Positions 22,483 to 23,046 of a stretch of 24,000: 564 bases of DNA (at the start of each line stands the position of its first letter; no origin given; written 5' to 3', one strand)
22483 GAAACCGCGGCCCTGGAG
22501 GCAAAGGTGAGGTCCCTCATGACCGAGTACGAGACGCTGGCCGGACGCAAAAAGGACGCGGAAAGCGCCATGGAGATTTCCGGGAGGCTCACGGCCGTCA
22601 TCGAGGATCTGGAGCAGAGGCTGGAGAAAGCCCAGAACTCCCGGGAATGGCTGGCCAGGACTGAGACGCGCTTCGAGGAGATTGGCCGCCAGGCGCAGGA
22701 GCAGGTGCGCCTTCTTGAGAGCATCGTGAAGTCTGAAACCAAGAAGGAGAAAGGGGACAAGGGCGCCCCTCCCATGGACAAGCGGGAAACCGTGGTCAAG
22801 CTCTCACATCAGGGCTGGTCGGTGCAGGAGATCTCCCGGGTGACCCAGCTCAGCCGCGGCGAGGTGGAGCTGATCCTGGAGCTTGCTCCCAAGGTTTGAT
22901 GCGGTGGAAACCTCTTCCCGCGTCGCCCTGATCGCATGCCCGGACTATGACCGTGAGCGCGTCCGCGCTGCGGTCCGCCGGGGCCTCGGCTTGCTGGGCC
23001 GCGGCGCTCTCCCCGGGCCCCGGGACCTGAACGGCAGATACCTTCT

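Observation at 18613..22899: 1428-aa membrane-tethered repeat protein with no recognisable family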

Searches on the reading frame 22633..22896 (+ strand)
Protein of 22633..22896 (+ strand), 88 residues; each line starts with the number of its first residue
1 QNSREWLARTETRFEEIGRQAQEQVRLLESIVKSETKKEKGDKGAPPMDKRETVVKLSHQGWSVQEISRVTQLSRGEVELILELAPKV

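Call 34: find_homologous_proteins(query=A2, max_evalue=0.01)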
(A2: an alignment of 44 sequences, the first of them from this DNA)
Query A2 (44 sequences) (88 aa, profile of the alignment): 147 proteins with E <= 0.01 among 790 candidates; the best 120 are listed.
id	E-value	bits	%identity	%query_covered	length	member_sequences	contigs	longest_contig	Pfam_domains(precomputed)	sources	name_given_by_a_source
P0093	1.9e-36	142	65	99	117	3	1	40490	PF10975.15,PF19610.6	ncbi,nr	ncbi:MAG TPA: hypothetical protein PLB48_01655, partial [Treponema sp.]|nr:hypothetical protein [Tre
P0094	2.9e-36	141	88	100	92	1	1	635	PF10975.15,PF19610.6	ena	-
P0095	3.0e-36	141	95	100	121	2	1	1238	PF19610.6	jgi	-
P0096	3.0e-36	141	63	99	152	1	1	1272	PF10975.15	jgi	-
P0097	4.7e-36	141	92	100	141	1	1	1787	PF10975.15,PF19610.6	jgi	jgi:hypothetical protein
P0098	1.1e-35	139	64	99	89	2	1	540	PF10975.15,PF19610.6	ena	-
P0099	1.3e-35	139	90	100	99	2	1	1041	PF19610.6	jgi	-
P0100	1.5e-35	139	61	99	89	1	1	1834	PF10975.15,PF19610.6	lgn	-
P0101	2.1e-35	139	91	100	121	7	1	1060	PF10975.15,PF19610.6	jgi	jgi:hypothetical protein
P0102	2.2e-35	139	97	100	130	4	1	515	PF19610.6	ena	-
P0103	2.3e-35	138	61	99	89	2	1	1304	PF10975.15,PF19610.6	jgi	jgi:DNA-binding NarL/FixJ family response regulator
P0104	2.6e-35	138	90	100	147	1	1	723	PF10975.15,PF19610.6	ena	-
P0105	5.3e-35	137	56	99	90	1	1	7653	PF10975.15,PF19610.6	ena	-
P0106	5.9e-35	137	86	100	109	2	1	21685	PF19610.6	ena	-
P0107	6.2e-35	137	62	99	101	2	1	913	PF10975.15,PF19610.6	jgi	jgi:hypothetical protein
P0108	6.8e-35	137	75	99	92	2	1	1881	PF10975.15,PF19610.6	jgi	jgi:hypothetical protein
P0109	9.0e-35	137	60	99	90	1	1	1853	PF10975.15,PF19610.6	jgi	jgi:DNA-binding NarL/FixJ family response regulator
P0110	1.0e-34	136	63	99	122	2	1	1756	PF10975.15,PF19610.6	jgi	jgi:small-conductance mechanosensitive channel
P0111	1.2e-34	136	70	99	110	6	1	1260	PF10975.15,PF19610.6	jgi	jgi:small-conductance mechanosensitive channel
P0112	1.3e-34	136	84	100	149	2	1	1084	PF19610.6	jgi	jgi:hypothetical protein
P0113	1.7e-34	136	62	99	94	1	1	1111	PF10975.15,PF19610.6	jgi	jgi:DNA-directed RNA polymerase specialized sigma24 family protein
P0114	2.4e-34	135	60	99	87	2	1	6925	PF10975.15,PF19610.6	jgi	jgi:DNA-binding NarL/FixJ family response regulator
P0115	2.7e-34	135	63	100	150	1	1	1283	PF10975.15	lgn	-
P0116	2.9e-34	135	61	95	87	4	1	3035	PF10975.15,PF19610.6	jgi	jgi:DNA-binding NarL/FixJ family response regulator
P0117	3.1e-34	135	54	99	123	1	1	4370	PF10975.15,PF19610.6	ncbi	-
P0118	3.2e-34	135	64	99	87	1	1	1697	PF10975.15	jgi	jgi:DNA-binding NarL/FixJ family response regulator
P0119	4.2e-34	134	67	93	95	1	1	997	PF10975.15,PF19610.6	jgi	jgi:DNA-binding NarL/FixJ family response regulator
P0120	5.0e-34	134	58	100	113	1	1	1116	PF10975.15,PF19610.6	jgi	jgi:DNA-binding NarL/FixJ family response regulator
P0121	5.1e-34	134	55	99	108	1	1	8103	PF10975.15,PF19610.6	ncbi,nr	ncbi:MAG: hypothetical protein HN368_07080, partial [Spirochaetales bacterium]|nr:hypothetical prote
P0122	5.5e-34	134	56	99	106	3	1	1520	PF10975.15,PF19610.6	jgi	-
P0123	8.0e-34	134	63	99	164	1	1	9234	PF10975.15,PF19610.6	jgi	-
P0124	8.8e-34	133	64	99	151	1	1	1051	PF10975.15,PF19610.6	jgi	jgi:chromosome segregation ATPase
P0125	1.6e-33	133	63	99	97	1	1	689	PF10975.15,PF19610.6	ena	-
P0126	1.7e-33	132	65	99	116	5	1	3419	PF10975.15,PF19610.6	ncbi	ncbi:MAG: SpiroCoCo family coiled-coil protein, partial [Alkalispirochaeta sp.]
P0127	2.1e-33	132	57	99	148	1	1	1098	PF10975.15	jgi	-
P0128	2.9e-33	132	61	97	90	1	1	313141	PF10975.15,PF19610.6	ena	-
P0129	3.5e-33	131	63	97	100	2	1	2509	PF10975.15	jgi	jgi:hypothetical protein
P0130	6.0e-33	131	69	99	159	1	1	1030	PF10975.15,PF19610.6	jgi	jgi:phage shock protein A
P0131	6.5e-33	131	63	98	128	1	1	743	PF10975.15,PF19610.6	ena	-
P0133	2.0e-32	129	61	97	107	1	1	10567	PF10975.15,PF19610.6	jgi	jgi:hypothetical protein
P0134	2.1e-32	129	53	99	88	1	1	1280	PF10975.15,PF19610.6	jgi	jgi:hypothetical protein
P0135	3.5e-32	128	56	99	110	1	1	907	PF10975.15,PF19610.6,PF24409.2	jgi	jgi:DNA-directed RNA polymerase specialized sigma24 family protein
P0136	1.4e-31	126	52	99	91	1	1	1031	PF10975.15,PF19610.6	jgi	jgi:DNA-binding NarL/FixJ family response regulator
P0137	2.1e-31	126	91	93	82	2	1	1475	PF10975.15,PF19610.6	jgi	jgi:hypothetical protein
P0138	2.5e-31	126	67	99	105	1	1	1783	PF10975.15,PF19610.6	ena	-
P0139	3.8e-31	125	51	97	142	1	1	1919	PF10975.15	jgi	jgi:DNA-binding NarL/FixJ family response regulator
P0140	4.4e-31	125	55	99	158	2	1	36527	PF10975.15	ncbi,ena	-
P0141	5.6e-31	124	63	95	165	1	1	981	PF10975.15,PF19610.6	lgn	-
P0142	7.5e-31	124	56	99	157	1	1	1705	PF10975.15,PF19610.6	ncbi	-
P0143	8.6e-31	124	58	97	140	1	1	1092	PF10975.15,PF19610.6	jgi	jgi:DNA-binding NarL/FixJ family response regulator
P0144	9.5e-31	124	53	99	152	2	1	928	PF10975.15,PF19610.6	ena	-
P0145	1.1e-30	123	49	99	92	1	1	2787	PF10975.15,PF19610.6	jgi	jgi:DNA-binding NarL/FixJ family response regulator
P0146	1.2e-30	123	58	97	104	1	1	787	PF10975.15,PF19610.6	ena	-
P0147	2.8e-30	122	56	99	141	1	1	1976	PF10975.15,PF19610.6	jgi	jgi:seryl-tRNA synthetase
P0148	3.5e-30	122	64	92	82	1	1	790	PF10975.15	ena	-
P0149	4.5e-30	122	60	100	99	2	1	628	PF19610.6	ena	-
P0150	4.7e-30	121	57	99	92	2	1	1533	PF10975.15,PF19610.6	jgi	jgi:DNA-directed RNA polymerase specialized sigma24 family protein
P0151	5.3e-30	121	55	99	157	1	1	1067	PF10975.15,PF19610.6,PF19111.6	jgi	jgi:chromosome segregation ATPase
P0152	5.7e-30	121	60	95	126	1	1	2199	PF10975.15,PF19610.6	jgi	jgi:response regulator of citrate/malate metabolism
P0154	1.3e-29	120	54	99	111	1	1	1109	PF10975.15,PF19610.6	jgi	jgi:DNA-binding NarL/FixJ family response regulator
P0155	2.1e-29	119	56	98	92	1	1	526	PF10975.15,PF19610.6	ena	-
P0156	2.6e-29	119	49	99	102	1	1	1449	PF10975.15,PF19610.6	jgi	jgi:hypothetical protein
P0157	3.2e-29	119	49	97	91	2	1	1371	PF10975.15,PF19610.6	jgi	jgi:DNA-binding NarL/FixJ family response regulator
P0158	3.7e-29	119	52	99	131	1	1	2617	PF10975.15,PF19610.6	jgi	jgi:predicted RNase H-like nuclease (RuvC/YqgF family)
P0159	5.2e-29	118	47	99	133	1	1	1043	PF10975.15,PF19610.6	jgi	jgi:DNA-binding transcriptional regulator GbsR (MarR family)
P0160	7.2e-29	118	56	95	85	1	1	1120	PF10975.15,PF13384.13,PF19610.6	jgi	jgi:DNA-binding NarL/FixJ family response regulator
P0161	1.1e-28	117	60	99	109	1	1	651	PF10975.15,PF19610.6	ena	-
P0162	1.3e-28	117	55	99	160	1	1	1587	PF10975.15,PF19610.6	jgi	jgi:hypothetical protein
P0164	2.0e-28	116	47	99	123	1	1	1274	PF10975.15,PF19610.6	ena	-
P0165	2.9e-28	116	57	99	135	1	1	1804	PF10975.15,PF19610.6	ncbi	-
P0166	2.7e-27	113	51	99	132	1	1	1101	PF10975.15,PF19610.6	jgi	jgi:DNA-binding NarL/FixJ family response regulator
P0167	3.0e-27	112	52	98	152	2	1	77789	PF19610.6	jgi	jgi:DNA repair exonuclease SbcCD ATPase subunit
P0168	4.7e-27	112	66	98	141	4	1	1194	PF19610.6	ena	-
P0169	5.7e-27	112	52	95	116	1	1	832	PF10975.15,PF19610.6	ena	-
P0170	1.1e-26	111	43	99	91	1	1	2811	PF10975.15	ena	-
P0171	1.6e-26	110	47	99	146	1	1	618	PF10975.15,PF19610.6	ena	-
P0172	4.9e-26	109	49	97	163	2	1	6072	PF10975.15,PF19610.6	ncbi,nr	ncbi:MAG: hypothetical protein JXR48_08420, partial [Candidatus Delongbacteria bacterium]|nr:hypothe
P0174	1.9e-25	107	53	97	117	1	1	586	PF10975.15,PF19610.6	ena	-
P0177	1.1e-24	104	46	97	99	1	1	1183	PF10975.15,PF19610.6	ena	-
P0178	1.1e-24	104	48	92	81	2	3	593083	PF10975.15,PF19610.6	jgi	jgi:DNA-directed RNA polymerase specialized sigma24 family protein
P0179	1.6e-23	100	42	99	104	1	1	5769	PF10975.15,PF19610.6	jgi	-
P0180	1.9e-23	100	41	97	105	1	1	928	PF19610.6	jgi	-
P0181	2.4e-23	100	42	99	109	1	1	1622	PF10975.15,PF19610.6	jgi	jgi:DNA-binding NarL/FixJ family response regulator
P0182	2.9e-23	100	68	74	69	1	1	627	PF10975.15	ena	-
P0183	3.2e-23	100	44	97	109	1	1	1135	PF19610.6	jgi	jgi:DNA-directed RNA polymerase specialized sigma24 family protein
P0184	3.7e-23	99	49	97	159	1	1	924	PF19610.6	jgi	-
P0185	6.0e-23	99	49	99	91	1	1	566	PF10975.15,PF19610.6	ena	-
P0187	2.9e-22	96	39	97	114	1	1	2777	PF10975.15,PF19610.6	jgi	jgi:hypothetical protein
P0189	8.3e-22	95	46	97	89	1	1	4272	PF19610.6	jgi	jgi:DNA-binding NarL/FixJ family response regulator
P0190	1.6e-21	94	38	63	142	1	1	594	PF10975.15,PF13384.13,PF19610.6,PF24409.2,PF06056.19,PF04539.23,PF22943.3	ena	-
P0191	6.9e-21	92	55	82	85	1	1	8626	PF10975.15,PF19610.6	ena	-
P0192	7.0e-21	92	56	82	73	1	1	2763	PF19610.6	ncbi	ncbi:MAG: DUF6115 domain-containing protein, partial [Spirochaetia bacterium]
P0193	7.9e-21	92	44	99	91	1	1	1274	PF19610.6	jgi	jgi:response regulator of citrate/malate metabolism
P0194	1.4e-20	91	59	81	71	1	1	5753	PF19610.6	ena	-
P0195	2.0e-20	91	50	39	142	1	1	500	PF10975.15,PF21694.3,PF13384.13,PF19610.6,PF04539.23,PF22943.3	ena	-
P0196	9.1e-20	88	50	77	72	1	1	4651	PF10975.15,PF19610.6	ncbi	ncbi:MAG: DUF6115 domain-containing protein, partial [Spirochaetaceae bacterium]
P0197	4.7e-19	86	90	69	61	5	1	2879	PF19610.6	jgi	jgi:DNA-directed RNA polymerase specialized sigma24 family protein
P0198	5.0e-19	86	70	72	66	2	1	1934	PF10975.15,PF19610.6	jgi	jgi:DNA-directed RNA polymerase specialized sigma24 family protein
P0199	5.5e-19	86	49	82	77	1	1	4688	PF10975.15,PF19610.6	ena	-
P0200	1.3e-18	85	43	95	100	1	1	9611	PF19610.6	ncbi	ncbi:MAG: hypothetical protein ACOC7U_04815, partial [Spirochaetota bacterium]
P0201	3.4e-18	83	38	95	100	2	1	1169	PF13936.13,PF19610.6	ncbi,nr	ncbi:MAG: helix-turn-helix domain-containing protein, partial [Treponemataceae bacterium]|nr:helix-t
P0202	3.5e-18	83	38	99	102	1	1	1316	PF19610.6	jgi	jgi:DNA invertase Pin-like site-specific DNA recombinase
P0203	3.7e-18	83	56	72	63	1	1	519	PF10975.15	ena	-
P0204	6.0e-18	83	43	97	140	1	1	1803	PF19610.6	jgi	jgi:DNA-binding NarL/FixJ family response regulator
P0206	4.6e-17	80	55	69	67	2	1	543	PF10975.15,PF19610.6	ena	-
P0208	1.8e-16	78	68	64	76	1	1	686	PF10975.15,PF19610.6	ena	-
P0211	7.0e-16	76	51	68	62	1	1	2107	PF10975.15,PF19610.6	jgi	jgi:DNA-binding NarL/FixJ family response regulator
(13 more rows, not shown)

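Call 41: predict_structure(alignment_id=A3)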
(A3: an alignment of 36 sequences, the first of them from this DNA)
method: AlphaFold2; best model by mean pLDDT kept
length: 88 residues; sequences in the alignment: 36
mean_pLDDT: 81.7   pTM: 0.42
mean pLDDT of the five models: 81.7, 81.3, 80.2, 76.9, 76.2
residues with pLDDT >= 90: 31; 70-90: 41; 50-70: 9; < 50: 7
segments of 3 or more residues with pLDDT < 50: 39-45
pLDDT, mean of each block of 10 residues (from residue 1): 82 89 89 65 53 92 93 92 81
secondary structure, 60 per line:
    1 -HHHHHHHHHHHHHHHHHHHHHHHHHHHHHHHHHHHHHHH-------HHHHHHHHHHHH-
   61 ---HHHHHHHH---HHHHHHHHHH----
elements in order: H2-40 H48-59 H64-71 H75-84

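Call 46: fold_search(model_id=the predicted structure, library=pdb)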
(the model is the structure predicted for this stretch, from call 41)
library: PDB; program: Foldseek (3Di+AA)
matches with E <= 10: 610; with E <= 0.001: 0
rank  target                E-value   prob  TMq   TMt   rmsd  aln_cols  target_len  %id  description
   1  2gm4_B                1.6e-01  0.82  0.41  0.21  13.9        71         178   22  An activated, tetrameric gamma-delta resolvase: Hin chimaera bound to cleaved DNA (released 2006-06-27)
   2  1k78_A                1.8e-01  0.99  0.44  0.32   2.0        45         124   38  Pax5(1-149)+Ets-1(331-440)+DNA (released 2002-01-04)
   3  2r0q_D                1.8e-01  0.91  0.43  0.21  12.8        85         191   15  Crystal structure of a serine recombinase- DNA regulatory complex (released 2008-04-01)
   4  1zr2_B                2.1e-01  0.85  0.42  0.21  14.2        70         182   14  Structure of a Synaptic gamma-delta Resolvase Tetramer Covalently Linked to two Cleaved DNAs (released 2005-08-30)
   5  6pax_A                2.4e-01  0.99  0.45  0.30   2.2        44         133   34  CRYSTAL STRUCTURE OF THE HUMAN PAX-6 PAIRED DOMAIN-DNA COMPLEX REVEALS A GENERAL MODEL FOR PAX PROTEIN-DNA INTERACTION (released 1999-07-13)
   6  1zr2_A                2.6e-01  0.72  0.42  0.21  13.7        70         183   21  Structure of a Synaptic gamma-delta Resolvase Tetramer Covalently Linked to two Cleaved DNAs (released 2005-08-30)
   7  1gdt_A                2.8e-01  0.77  0.42  0.21  13.0        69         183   23  CRYSTAL STRUCTURE OF A SITE-SPECIFIC RECOMBINASE, GAMMA-DELTA RESOLVASE COMPLEXED WITH A 34 BP CLEAVAGE SITE (released 1996-04-03)
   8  2r0q_C                3.0e-01  0.82  0.41  0.19  13.0        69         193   19  Crystal structure of a serine recombinase- DNA regulatory complex (released 2008-04-01)
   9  2gm4_A                3.0e-01  0.69  0.41  0.21  14.0        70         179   14  An activated, tetrameric gamma-delta resolvase: Hin chimaera bound to cleaved DNA (released 2006-06-27)
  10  5cy1_B                3.9e-01  0.72  0.41  0.21  13.1        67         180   25  Tn3 resolvase - site III complex crystal form I (released 2017-01-11)
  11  8dq0_C                4.2e-01  0.44  0.36  0.14  13.7        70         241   21  Quorum-sensing receptor RhlR bound to PqsE (released 2022-12-07)
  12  2x48_A                5.2e-01  0.99  0.39  0.63   0.5        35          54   28  ORF 55 from Sulfolobus islandicus rudivirus 1 (released 2010-07-21)
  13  4go1_A                5.2e-01  0.69  0.34  0.12   2.8        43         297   30  Crystal Structure of full length transcription repressor LsrR from E. coli. (released 2013-04-24)
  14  5cy2_E                7.3e-01  0.51  0.40  0.21  15.0        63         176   27  Tn3 resolvase - site III complex crystal form II (released 2017-01-11)
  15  4ldz_B                8.4e-01  0.85  0.39  0.19   4.6        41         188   22  Crystal structure of the full-length response regulator DesR in the active state (released 2014-07-16)
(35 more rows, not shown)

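Call 63: search_protein_families(library=pfam, alignment_id=A3, max_evalue=0.1)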
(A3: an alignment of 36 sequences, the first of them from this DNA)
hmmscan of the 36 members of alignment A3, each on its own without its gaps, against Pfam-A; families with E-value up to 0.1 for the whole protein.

A. member 1, seq(88 aa): 7 families
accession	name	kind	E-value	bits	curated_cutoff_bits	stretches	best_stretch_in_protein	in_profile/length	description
PF19610.4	DUF6115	-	1e-07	32.8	27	1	10-84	56-133/134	Family of unknown function (DUF6115)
PF10975.14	DUF2802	-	3.1e-05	24.5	33.5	1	54-84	36-66/68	Protein of unknown function (DUF2802)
PF13384.12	HTH_23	-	0.0043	17.3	24.6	1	50-75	6-31/50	Homeodomain-like domain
PF13551.12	HTH_29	-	0.036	14.6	28.1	0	53-76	3-27/64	Winged helix-turn helix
PF06056.18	Terminase_5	-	0.044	14.2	20.3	1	52-75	4-27/58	Putative ATPase subunit of terminase (gpP-like)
PF08281.18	Sigma70_r4_2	-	0.053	13.6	25.7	1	52-79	16-44/54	Sigma-70, region 4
PF00292.24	PAX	-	0.07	13.5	22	0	47-82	19-54/125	'Paired box' domain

B. families by the number of members that match (of 36 scanned): 38 families (the first 25 are shown)
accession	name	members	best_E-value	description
PF19610.4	DUF6115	36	2.6e-08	Family of unknown function (DUF6115)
PF10975.14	DUF2802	35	5.3e-08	Protein of unknown function (DUF2802)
PF13384.12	HTH_23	29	3.1e-05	Homeodomain-like domain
PF02796.21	HTH_7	16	0.00063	Helix-turn-helix domain of resolvase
PF13518.12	HTH_28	13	0.0011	Helix-turn-helix domain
PF08281.18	Sigma70_r4_2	12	0.0057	Sigma-70, region 4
PF24409.1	wHTH-PRTase_assc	11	0.0069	wHTH-PRTase associated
PF13783.11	DUF4177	9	0.0016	Domain of unknown function (DUF4177)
PF00292.24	PAX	9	0.0026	'Paired box' domain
PF13551.12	HTH_29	9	0.0027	Winged helix-turn helix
PF06056.18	Terminase_5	6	0.011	Putative ATPase subunit of terminase (gpP-like)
PF13542.12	HTH_Tnp_ISL3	4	0.016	Helix-turn-helix domain of transposase family ISL3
PF00196.25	GerE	4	0.019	Bacterial regulatory proteins, luxR family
PF22448.1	RepB_primase_C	3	0.0021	RepB DNA-primase C-terminal helical domain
PF19111.5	DUF5798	3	0.027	Family of unknown function (DUF5798)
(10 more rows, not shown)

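Call 81: search_solved_structures(query=A3, max_evalue=10, show_alignments=2)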
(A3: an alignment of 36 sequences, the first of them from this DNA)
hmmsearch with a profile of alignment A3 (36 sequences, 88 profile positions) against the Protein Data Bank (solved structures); distinct sequences matched with E-value up to 10: 11.
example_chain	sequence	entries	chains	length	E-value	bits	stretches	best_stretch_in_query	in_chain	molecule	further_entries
8vd6_A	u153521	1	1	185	7.4e-06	29.4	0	49-81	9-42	CAP REPEAT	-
6z1p_BE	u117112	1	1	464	0.0053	20.3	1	18-71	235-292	mS45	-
4gfj_A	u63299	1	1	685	0.038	17.5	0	50-79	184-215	Topoisomerase V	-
5cy1_A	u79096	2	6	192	0.069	16.7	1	35-83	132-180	Transposon Tn3 resolvase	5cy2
1k78_A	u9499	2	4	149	0.11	16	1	50-82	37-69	Paired Box Protein Pax5 | PAIRED BOX PROTEIN PAX-5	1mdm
2k27_A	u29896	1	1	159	0.2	15.2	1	50-82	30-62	Paired box protein Pax-8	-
8b16_E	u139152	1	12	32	0.25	14.9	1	48-72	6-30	CC-Pent2-I17Q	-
6pax_A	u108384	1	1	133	0.41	14.2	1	49-82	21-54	HOMEOBOX PROTEIN PAX-6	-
2csb_A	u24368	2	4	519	0.57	13.7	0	50-79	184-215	Topoisomerase V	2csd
6xxv_C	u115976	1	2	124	0.59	13.7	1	15-74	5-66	S2_1.2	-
5cwb_A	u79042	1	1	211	7.9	10.1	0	32-82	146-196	Designed helical repeat protein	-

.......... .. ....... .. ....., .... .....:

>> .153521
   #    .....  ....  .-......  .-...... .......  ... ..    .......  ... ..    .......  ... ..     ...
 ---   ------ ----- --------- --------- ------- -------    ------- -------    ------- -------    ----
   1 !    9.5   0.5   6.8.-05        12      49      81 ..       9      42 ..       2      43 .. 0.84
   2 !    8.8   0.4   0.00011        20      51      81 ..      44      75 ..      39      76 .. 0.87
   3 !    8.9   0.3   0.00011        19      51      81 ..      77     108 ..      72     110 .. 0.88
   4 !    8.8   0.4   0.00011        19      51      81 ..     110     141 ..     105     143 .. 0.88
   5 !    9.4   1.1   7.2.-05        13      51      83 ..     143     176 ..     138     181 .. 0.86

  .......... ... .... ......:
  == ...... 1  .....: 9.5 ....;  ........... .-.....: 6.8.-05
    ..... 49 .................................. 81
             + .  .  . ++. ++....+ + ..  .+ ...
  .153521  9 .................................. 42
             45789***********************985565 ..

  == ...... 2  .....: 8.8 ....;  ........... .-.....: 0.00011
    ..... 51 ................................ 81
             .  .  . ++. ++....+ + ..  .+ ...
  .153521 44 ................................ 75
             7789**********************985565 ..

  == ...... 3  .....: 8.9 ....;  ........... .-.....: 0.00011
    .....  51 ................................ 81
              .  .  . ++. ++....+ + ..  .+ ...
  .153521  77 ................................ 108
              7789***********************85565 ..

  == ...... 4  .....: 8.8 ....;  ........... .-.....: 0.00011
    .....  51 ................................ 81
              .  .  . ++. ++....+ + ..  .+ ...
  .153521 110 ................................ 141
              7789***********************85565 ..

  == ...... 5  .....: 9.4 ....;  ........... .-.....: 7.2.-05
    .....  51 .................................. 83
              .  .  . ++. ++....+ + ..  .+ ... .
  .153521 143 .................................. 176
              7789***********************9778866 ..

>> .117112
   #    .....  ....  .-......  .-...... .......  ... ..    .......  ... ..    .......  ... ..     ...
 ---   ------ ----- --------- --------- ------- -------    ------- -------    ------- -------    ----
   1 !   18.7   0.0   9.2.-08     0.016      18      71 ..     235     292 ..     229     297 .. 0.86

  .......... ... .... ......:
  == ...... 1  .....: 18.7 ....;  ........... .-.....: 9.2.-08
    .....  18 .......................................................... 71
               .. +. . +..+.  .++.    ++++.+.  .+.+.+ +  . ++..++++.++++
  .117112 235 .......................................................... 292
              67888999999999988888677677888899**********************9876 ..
